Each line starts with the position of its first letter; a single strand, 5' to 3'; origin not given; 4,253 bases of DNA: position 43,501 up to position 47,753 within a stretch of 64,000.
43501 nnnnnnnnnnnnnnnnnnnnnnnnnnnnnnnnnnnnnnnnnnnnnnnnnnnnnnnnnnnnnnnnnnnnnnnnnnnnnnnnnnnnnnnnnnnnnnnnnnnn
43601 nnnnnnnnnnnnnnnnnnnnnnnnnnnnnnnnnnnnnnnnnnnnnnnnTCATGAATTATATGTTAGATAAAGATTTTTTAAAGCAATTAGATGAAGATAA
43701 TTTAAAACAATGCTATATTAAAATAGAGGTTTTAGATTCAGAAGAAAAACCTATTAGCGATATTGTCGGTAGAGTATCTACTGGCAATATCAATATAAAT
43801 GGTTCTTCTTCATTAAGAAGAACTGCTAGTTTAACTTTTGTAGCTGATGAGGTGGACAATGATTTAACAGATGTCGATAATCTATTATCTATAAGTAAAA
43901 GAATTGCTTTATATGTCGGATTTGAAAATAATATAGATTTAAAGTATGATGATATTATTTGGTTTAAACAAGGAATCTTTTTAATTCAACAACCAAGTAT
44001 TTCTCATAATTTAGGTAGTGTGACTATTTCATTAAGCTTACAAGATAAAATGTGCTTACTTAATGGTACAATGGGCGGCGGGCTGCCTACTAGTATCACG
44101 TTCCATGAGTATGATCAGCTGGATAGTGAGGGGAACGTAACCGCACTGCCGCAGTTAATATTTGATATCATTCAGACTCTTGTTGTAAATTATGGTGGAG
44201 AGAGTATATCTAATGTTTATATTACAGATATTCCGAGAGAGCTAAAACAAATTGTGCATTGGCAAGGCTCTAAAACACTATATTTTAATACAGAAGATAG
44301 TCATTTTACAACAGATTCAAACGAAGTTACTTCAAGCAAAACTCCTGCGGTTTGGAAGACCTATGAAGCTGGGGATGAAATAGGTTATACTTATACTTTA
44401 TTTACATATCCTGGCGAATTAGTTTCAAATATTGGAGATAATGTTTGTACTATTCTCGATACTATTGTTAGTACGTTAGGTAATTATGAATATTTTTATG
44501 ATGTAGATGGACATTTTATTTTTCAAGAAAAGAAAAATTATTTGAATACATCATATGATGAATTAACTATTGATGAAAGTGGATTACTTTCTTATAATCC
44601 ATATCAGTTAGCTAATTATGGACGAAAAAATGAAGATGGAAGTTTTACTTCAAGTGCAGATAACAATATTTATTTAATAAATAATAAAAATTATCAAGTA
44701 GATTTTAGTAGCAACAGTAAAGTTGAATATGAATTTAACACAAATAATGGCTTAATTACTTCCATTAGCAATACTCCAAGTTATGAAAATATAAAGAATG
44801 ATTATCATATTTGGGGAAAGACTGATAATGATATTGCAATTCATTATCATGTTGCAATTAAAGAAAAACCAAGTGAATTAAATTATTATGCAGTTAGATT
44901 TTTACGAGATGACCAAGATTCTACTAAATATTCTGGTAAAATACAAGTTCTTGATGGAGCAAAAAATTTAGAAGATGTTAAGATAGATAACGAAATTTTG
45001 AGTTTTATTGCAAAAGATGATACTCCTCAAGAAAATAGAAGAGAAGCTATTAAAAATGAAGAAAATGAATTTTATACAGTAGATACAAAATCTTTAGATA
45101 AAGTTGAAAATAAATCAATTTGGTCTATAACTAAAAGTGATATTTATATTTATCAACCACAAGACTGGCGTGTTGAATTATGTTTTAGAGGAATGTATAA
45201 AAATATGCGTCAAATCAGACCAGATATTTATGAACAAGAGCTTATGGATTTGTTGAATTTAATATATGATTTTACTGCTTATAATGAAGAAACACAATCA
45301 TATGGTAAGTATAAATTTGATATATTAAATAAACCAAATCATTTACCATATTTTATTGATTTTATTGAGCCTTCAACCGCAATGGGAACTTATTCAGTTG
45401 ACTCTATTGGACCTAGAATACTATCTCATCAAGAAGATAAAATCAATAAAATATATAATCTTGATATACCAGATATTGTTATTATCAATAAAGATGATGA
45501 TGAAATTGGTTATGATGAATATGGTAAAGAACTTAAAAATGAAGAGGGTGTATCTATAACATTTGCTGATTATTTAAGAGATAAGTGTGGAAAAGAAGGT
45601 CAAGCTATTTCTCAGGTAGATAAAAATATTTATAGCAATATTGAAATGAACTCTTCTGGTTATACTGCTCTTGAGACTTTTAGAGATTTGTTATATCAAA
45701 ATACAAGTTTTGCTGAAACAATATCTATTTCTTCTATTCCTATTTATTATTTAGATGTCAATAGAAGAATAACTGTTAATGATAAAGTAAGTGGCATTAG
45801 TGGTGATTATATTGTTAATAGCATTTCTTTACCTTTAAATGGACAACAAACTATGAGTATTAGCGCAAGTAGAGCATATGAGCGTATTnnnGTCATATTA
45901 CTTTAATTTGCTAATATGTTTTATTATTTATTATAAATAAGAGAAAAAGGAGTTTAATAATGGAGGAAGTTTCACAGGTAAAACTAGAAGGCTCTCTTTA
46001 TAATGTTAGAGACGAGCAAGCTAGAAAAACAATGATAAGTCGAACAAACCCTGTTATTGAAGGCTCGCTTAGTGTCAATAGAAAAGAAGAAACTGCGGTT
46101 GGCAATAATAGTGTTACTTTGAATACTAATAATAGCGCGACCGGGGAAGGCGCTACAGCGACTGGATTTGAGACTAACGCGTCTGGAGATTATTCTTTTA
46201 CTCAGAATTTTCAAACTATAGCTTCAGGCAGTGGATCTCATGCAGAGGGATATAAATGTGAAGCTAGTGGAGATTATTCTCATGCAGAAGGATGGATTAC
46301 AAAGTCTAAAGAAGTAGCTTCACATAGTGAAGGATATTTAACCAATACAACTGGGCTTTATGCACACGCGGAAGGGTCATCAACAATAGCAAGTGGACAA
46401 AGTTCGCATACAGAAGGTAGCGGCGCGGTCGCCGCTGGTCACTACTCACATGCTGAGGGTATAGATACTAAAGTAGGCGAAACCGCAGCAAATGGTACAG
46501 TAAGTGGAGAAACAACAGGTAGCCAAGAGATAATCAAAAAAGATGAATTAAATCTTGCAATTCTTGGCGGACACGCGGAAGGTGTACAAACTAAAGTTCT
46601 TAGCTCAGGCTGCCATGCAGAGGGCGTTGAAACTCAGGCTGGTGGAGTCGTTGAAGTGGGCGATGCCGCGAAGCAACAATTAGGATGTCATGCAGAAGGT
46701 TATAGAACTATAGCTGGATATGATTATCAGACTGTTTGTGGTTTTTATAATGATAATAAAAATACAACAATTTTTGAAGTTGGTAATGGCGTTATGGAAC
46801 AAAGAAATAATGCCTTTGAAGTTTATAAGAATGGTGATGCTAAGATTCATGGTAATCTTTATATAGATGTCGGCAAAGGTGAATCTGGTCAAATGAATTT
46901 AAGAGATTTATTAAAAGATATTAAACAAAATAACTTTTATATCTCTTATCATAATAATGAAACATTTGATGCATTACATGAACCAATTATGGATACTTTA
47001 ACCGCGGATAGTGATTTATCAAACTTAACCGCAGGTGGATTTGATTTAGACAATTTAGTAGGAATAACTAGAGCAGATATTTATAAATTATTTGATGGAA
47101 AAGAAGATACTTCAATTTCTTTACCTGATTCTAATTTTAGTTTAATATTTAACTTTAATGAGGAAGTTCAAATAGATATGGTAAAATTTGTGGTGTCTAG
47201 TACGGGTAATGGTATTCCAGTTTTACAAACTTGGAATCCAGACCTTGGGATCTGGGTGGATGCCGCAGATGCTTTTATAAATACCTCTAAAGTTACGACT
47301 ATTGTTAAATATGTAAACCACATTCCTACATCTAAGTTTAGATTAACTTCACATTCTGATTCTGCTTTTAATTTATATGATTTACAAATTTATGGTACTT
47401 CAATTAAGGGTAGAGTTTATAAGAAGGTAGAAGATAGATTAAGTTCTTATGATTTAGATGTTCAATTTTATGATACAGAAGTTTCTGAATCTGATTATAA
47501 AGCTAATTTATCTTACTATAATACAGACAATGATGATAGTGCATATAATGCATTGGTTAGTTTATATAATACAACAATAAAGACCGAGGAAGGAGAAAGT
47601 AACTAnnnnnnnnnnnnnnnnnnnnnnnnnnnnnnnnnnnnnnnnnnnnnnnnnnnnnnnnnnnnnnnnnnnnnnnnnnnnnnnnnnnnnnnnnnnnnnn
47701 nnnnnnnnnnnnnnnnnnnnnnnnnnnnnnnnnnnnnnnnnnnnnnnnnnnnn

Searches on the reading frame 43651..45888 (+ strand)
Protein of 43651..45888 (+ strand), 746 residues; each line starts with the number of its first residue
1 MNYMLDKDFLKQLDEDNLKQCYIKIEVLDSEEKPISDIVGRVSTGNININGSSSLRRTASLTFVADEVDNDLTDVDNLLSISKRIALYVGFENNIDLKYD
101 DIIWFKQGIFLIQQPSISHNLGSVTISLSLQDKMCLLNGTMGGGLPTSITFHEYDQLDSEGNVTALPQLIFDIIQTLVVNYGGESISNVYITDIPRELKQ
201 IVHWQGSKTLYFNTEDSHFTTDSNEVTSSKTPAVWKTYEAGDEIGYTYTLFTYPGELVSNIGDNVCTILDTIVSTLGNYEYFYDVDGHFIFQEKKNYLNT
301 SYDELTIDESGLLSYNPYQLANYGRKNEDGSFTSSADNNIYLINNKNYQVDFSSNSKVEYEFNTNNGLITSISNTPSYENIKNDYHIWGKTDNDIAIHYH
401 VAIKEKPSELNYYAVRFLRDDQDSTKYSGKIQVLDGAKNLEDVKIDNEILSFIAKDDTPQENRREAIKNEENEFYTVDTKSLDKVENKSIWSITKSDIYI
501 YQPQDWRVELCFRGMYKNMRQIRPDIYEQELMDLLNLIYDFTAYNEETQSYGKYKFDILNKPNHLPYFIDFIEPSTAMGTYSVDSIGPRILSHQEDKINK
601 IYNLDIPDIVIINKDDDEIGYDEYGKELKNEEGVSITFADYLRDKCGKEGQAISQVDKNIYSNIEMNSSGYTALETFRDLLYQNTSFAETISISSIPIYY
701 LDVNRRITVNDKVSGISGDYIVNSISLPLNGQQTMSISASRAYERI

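Call 5: search_protein_families(library=phrogs, proteins=[window:43651-45888:+], max_evalue=0.01)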
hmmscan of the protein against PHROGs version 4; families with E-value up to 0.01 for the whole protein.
window:43651-45888:+ (746 aa): 2 families
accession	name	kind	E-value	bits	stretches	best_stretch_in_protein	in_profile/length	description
phrog_32343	-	unknown function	1.3e-46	160.1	2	8-405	13-393/921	-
phrog_1887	-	tail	1.8e-11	44.7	1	19-142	300-423/670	tail protein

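Call 6: search_protein_families(library=pfam, proteins=[window:43651-45888:+], max_evalue=0.1)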
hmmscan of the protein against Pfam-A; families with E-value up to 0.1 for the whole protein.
window:43651-45888:+ (746 aa): 1 family
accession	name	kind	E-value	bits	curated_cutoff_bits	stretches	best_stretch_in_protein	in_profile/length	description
PF16467.10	DUF5048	-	1.9e-07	31.6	32.3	1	653-743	13-100/103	Domain of unknown function (DUF5048)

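Call 48: search_solved_structures(query=window:43651-45888:+, max_evalue=1)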
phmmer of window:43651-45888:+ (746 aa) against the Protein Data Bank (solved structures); distinct sequences matched with E-value up to 1: 1.
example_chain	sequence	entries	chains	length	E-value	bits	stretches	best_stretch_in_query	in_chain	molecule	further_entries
5e3e_B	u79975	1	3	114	0.041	15.5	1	34-97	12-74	Large exoprotein involved in heme utilization or adhesion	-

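Call 58: search_dna_similar(query=window:43651-45888:+, collection=phages, mode=protein, max_rows=12)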
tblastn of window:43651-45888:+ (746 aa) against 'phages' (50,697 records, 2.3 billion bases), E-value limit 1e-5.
Records with a match: 9; places in all: 9; records where one place covers at least 80% of the query: 2.
Best place of each record, by identity: <60% 9.
By first word of the organism name: Enterococcus 7; Bacteriophage 1; Phage 1.
By host as written in the record: Enterococcus faecium 4; - 2; Enterococcus faecalis 2; Enterococcus faecium 374iF1 (22) 1.
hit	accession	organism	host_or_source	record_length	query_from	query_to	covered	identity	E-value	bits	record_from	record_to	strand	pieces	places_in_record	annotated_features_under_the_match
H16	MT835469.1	Bacteriophage sp.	human fecal samples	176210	1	746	100%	33.9%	6e-86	303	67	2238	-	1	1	record has no annotation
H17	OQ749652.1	Phage Phass-1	human gut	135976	2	742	99%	30.7%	1e-75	273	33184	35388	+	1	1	hypothetical protein (x5)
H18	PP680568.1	Enterococcus phage VRE9_2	Enterococcus faecium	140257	9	405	53%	30.0%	3e-30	134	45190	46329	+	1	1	hypothetical protein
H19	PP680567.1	Enterococcus phage VRE9_1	Enterococcus faecium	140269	9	405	53%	30.0%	3e-30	134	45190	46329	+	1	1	hypothetical protein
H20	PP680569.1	Enterococcus phage VRE9_3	Enterococcus faecium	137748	9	405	53%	30.0%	6e-30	134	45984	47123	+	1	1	hypothetical protein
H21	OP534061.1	Enterococcus phage H1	Enterococcus faecium 374iF1 (22)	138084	9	405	53%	30.0%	6e-30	134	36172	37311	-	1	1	hypothetical protein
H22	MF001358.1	Enterococcus phage EF1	Enterococcus faecalis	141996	9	405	53%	30.0%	9e-30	133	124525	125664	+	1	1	hypothetical protein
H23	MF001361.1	Enterococcus phage EF5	Enterococcus faecalis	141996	9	405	53%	30.0%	9e-30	133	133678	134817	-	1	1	hypothetical protein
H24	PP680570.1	Enterococcus phage VRE9_4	Enterococcus faecium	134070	9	405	53%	29.7%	7e-30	133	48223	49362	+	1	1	hypothetical protein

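Call 59: get_annotated_region(hit=H17, flank=9000)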
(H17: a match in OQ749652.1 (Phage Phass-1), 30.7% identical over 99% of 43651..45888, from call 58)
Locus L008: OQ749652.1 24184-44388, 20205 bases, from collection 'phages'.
description: Phage Phass-1, complete genome.
organism: Phage Phass-1 (NCBI taxid 3043662)
taxonomy: Viruses; Duplodnaviria; Heunggongvirae; Uroviricota; Caudoviricetes; Caudoviricetes code 15 clade
host: -; source: human gut; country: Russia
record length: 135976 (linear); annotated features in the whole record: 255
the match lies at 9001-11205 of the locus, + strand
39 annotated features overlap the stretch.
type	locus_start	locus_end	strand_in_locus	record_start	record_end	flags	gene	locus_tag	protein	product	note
CDS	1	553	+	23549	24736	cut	-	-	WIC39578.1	hypothetical protein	-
CDS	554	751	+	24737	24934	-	-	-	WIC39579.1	hypothetical protein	-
CDS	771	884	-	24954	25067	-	-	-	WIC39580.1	hypothetical protein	-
CDS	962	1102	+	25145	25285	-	-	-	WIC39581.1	hypothetical protein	-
CDS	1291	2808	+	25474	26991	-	-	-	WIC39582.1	hypothetical protein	-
CDS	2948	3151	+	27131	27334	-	-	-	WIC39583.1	hypothetical protein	-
CDS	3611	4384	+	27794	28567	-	-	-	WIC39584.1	hypothetical protein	-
CDS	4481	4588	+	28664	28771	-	-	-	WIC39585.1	hypothetical protein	-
CDS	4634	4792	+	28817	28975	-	-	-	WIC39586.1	hypothetical protein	-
CDS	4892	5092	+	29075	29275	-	-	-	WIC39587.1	hypothetical protein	-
CDS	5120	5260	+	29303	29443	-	-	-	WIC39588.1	hypothetical protein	-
CDS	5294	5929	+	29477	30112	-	-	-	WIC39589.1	hypothetical protein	-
CDS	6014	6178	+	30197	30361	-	-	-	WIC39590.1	hypothetical protein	-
CDS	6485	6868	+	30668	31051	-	-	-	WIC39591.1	hypothetical protein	-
CDS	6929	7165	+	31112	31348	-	-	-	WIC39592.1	hypothetical protein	-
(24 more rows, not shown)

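Call 78: search_protein_families(library=ncbifam, proteins=[window:43651-45888:+], max_evalue=0.1)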
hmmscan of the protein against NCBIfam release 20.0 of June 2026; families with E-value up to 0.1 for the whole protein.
window:43651-45888:+ (746 aa): 0 families

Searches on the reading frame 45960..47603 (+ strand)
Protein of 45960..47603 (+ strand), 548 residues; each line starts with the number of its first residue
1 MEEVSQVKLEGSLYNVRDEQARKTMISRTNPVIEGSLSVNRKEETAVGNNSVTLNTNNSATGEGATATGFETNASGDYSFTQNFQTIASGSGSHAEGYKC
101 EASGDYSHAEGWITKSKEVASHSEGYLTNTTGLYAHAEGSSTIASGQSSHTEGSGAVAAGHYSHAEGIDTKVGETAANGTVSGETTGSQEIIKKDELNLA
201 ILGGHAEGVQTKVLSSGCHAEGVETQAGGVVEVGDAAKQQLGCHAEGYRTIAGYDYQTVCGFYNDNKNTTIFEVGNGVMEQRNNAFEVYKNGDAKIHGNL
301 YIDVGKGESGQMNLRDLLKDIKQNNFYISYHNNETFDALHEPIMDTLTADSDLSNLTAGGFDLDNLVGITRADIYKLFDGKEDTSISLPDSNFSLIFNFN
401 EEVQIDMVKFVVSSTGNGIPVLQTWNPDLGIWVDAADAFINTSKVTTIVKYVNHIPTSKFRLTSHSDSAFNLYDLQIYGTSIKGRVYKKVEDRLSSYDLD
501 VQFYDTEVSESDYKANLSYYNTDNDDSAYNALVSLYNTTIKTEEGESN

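Call 5: search_protein_families(library=phrogs, proteins=[window:45960-47603:+], max_evalue=0.01)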
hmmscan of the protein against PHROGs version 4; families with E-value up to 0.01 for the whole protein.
window:45960-47603:+ (548 aa): 2 families
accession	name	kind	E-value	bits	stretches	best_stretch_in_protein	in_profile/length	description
phrog_25468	-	unknown function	3e-21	76.9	3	102-172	87-157/528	-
phrog_20057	-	unknown function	0.0021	16.1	1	18-325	500-802/2265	-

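Call 6: search_protein_families(library=pfam, proteins=[window:45960-47603:+], max_evalue=0.1)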
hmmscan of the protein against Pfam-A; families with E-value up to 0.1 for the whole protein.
window:45960-47603:+ (548 aa): 1 family
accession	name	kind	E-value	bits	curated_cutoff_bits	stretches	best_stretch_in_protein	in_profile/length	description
PF05658.19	YadA_head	-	0.0015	19.3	25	1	60-79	1-20/27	YadA head domain repeat (2 copies)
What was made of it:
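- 45960..47606 (+): Upstream 548-aa protein with YadA/trimeric-autotransporter-head-like repeats (SHAEG-type). It is a likely conserved tail fibre or adhesin. Its stop codon overlaps the start of gene A (TAATG). Pfam YadA_head weak hit (call 6).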

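Call 49: search_solved_structures(query=window:45960-47603:+, max_evalue=1)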
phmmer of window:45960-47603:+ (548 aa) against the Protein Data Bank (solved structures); distinct sequences matched with E-value up to 1: 2.
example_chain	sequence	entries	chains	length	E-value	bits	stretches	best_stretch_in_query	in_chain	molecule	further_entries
7o23_A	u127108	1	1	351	0.006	19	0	39-107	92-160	Autotransporter adhesin BpaC,Autotransporter adhesin BpaC,General control transcription fa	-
9u93_C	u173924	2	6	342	0.046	16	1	87-165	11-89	Fusobacterium nucleatum CbpF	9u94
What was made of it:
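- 45960..47606 (+): PDB sequence hits to BpaC and CbpF adhesins, E 0.006-0.05 (call 49).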

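Call 78: search_protein_families(library=ncbifam, proteins=[window:45960-47603:+], max_evalue=0.1)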
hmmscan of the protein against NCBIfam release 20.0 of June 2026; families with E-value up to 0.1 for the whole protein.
window:45960-47603:+ (548 aa): 0 families
